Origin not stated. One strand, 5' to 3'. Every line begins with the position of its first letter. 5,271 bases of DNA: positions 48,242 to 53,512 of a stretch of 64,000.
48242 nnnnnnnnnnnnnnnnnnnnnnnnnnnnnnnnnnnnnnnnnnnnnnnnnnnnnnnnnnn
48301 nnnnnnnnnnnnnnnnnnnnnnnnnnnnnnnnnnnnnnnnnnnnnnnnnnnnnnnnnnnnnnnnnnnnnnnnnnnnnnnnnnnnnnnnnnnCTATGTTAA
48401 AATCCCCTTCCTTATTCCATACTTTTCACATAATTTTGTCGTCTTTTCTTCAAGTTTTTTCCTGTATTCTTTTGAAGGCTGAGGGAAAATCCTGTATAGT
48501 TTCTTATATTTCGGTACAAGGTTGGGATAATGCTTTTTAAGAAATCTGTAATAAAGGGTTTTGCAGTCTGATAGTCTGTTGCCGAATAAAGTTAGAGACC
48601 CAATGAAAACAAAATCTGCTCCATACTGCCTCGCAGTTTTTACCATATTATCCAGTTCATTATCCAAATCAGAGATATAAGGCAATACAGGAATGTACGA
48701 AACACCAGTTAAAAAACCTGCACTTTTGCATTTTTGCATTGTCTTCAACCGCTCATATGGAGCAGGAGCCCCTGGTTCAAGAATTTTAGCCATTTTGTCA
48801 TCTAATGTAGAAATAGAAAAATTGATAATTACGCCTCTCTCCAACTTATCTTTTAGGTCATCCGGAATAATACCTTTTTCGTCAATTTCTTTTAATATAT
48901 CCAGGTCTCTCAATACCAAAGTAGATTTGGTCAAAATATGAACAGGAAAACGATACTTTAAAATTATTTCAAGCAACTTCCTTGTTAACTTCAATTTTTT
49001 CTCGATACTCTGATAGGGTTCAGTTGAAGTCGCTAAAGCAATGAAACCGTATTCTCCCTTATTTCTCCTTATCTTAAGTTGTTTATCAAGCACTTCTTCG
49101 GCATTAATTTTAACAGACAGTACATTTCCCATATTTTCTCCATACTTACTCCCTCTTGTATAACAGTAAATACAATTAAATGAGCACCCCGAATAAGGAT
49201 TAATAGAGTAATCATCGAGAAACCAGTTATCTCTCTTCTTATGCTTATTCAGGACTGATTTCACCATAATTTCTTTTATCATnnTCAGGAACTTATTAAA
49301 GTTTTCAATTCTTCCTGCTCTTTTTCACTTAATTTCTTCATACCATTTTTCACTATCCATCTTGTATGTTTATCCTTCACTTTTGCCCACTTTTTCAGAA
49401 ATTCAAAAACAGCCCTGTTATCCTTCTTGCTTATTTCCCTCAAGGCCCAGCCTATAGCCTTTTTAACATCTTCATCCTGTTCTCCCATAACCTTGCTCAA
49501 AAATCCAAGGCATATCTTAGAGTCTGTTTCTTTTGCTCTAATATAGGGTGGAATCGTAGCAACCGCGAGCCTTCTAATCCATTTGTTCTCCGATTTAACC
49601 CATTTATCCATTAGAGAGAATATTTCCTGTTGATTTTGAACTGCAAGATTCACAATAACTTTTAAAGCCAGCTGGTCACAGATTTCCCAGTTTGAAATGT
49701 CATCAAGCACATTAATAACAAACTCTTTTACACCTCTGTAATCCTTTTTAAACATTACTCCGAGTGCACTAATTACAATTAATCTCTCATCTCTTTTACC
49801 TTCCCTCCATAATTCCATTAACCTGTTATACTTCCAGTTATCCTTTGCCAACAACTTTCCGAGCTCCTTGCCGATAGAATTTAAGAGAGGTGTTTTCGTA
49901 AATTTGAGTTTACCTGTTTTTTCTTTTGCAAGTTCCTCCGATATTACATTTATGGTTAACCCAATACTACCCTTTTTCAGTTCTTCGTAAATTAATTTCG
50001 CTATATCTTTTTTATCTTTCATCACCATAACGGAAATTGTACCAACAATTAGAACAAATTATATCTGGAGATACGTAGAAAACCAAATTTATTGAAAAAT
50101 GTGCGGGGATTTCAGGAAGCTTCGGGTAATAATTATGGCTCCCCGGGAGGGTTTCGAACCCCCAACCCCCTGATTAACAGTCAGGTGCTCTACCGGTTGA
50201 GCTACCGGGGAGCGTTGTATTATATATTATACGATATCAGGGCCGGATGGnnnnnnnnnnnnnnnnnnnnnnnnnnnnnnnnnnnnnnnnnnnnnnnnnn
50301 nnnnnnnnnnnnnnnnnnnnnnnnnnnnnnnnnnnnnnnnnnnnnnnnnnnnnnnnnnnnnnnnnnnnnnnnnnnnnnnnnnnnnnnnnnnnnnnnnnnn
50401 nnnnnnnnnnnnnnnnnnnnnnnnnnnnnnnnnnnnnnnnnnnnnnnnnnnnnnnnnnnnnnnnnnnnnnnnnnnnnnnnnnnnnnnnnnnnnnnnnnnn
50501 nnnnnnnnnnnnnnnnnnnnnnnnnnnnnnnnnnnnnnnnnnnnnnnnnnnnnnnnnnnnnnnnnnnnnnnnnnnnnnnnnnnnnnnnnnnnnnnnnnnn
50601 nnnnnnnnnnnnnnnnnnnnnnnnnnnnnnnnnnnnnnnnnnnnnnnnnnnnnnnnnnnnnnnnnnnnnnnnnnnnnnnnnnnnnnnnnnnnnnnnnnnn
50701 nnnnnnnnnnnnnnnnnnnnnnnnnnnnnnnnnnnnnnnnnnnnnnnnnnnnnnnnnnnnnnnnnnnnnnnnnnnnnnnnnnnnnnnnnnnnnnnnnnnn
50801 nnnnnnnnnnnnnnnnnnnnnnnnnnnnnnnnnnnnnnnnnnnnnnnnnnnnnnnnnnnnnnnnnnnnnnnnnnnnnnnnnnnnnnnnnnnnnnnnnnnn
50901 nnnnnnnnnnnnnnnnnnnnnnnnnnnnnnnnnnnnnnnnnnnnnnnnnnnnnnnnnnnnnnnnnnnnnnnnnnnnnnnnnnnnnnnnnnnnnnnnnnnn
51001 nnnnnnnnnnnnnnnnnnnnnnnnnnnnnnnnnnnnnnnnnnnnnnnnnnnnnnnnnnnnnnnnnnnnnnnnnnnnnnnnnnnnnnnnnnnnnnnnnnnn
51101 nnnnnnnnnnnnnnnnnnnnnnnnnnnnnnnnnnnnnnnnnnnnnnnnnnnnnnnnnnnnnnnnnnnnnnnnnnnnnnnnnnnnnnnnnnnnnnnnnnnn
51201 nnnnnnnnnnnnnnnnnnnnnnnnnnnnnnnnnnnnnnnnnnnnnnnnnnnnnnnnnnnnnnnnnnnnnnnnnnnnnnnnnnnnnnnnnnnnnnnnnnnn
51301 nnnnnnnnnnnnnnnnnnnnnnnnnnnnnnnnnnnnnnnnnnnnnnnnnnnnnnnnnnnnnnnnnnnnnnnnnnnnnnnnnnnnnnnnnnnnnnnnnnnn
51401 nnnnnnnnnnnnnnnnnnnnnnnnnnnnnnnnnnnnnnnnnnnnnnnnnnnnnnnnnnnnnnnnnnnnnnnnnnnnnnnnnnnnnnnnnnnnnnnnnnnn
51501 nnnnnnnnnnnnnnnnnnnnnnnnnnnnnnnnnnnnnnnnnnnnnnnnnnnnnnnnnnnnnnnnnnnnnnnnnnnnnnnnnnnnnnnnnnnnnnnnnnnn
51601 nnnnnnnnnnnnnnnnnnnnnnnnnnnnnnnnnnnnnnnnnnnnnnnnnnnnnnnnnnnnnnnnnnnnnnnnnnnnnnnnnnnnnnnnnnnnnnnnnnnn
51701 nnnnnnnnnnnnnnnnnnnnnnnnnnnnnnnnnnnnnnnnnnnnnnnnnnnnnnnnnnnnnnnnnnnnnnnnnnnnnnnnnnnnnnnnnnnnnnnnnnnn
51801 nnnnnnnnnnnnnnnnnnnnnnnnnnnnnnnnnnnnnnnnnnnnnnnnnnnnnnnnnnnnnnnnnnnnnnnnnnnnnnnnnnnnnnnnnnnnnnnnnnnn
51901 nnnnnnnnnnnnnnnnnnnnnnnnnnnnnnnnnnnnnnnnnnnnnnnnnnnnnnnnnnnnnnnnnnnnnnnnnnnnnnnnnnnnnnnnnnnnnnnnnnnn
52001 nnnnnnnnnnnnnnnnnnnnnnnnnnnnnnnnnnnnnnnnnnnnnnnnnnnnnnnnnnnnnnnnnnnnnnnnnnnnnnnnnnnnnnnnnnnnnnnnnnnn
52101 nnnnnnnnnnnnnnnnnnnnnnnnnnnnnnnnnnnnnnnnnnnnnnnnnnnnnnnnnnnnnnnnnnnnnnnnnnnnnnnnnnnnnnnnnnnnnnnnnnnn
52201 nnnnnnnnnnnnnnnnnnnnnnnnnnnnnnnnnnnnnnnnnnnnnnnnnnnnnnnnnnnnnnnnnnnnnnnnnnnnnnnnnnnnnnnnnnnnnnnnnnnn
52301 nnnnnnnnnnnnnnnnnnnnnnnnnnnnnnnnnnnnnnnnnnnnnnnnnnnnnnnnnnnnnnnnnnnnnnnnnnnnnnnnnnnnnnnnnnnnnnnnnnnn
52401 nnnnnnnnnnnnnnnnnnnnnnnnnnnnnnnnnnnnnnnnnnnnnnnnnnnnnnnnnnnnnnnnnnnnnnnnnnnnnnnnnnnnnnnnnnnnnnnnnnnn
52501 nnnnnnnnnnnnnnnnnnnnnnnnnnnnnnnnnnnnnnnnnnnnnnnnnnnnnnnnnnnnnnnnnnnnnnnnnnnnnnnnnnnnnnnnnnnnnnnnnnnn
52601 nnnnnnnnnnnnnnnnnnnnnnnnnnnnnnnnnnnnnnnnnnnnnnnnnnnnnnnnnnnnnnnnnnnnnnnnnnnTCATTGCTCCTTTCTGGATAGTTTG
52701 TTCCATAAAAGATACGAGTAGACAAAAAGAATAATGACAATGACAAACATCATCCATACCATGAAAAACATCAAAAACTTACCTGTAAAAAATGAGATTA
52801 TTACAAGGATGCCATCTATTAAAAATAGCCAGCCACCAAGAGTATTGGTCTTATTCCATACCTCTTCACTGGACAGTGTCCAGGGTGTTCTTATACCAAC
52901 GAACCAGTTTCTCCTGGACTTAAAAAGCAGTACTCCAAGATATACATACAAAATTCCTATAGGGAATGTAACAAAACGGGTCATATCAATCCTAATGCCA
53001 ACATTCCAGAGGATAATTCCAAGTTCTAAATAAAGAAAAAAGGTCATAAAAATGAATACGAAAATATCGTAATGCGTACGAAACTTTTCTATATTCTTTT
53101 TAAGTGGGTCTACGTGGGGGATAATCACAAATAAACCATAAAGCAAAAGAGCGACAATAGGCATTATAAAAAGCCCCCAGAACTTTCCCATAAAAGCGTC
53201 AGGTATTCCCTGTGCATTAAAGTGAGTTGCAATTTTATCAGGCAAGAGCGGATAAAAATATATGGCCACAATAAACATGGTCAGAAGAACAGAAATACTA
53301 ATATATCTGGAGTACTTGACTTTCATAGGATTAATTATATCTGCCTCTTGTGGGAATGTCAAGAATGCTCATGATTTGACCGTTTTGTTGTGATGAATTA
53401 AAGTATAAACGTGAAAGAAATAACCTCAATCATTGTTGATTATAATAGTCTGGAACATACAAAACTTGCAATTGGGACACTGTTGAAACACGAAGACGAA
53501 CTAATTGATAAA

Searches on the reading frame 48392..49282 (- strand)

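Call 67: search_protein_families(library=pfam, proteins=[window:48392-49282:-], max_evalue=0.00001)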
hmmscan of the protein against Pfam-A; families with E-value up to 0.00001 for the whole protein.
window:48392-49282:- (296 aa): 1 family
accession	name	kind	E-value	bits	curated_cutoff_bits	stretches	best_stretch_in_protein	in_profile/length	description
PF04055.27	Radical_SAM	-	1.8e-14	54.7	29.5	1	27-207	1-158/166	Radical SAM superfamily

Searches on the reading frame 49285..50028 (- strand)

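Call 67: search_protein_families(library=pfam, proteins=[window:49285-50028:-], max_evalue=0.00001)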
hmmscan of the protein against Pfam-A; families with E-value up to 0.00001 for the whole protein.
window:49285-50028:- (247 aa): 1 family
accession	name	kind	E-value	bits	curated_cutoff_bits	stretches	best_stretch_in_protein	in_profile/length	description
PF08713.17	DNA_alkylation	-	7.2e-34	117.8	21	1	45-233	31-213/213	DNA alkylation repair enzyme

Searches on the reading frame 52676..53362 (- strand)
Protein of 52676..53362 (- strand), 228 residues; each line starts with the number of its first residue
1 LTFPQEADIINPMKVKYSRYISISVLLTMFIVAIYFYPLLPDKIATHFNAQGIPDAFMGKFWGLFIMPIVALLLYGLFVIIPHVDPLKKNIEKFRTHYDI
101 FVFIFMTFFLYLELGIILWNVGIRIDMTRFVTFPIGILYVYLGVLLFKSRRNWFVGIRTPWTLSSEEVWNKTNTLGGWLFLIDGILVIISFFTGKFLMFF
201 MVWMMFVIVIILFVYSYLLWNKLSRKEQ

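Call 67: search_protein_families(library=pfam, proteins=[window:52676-53362:-], max_evalue=0.00001)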
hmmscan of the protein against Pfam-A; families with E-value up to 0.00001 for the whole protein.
window:52676-53362:- (228 aa): 2 families
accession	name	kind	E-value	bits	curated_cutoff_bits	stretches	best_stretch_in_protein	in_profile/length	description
PF13630.11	SdpI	-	2.5e-18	66.4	28.2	1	149-215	2-70/71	SdpI/YfhL protein family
PF07853.16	DUF1648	-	1.7e-17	63.3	28.7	1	26-71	3-48/49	Domain of unknown function (DUF1648)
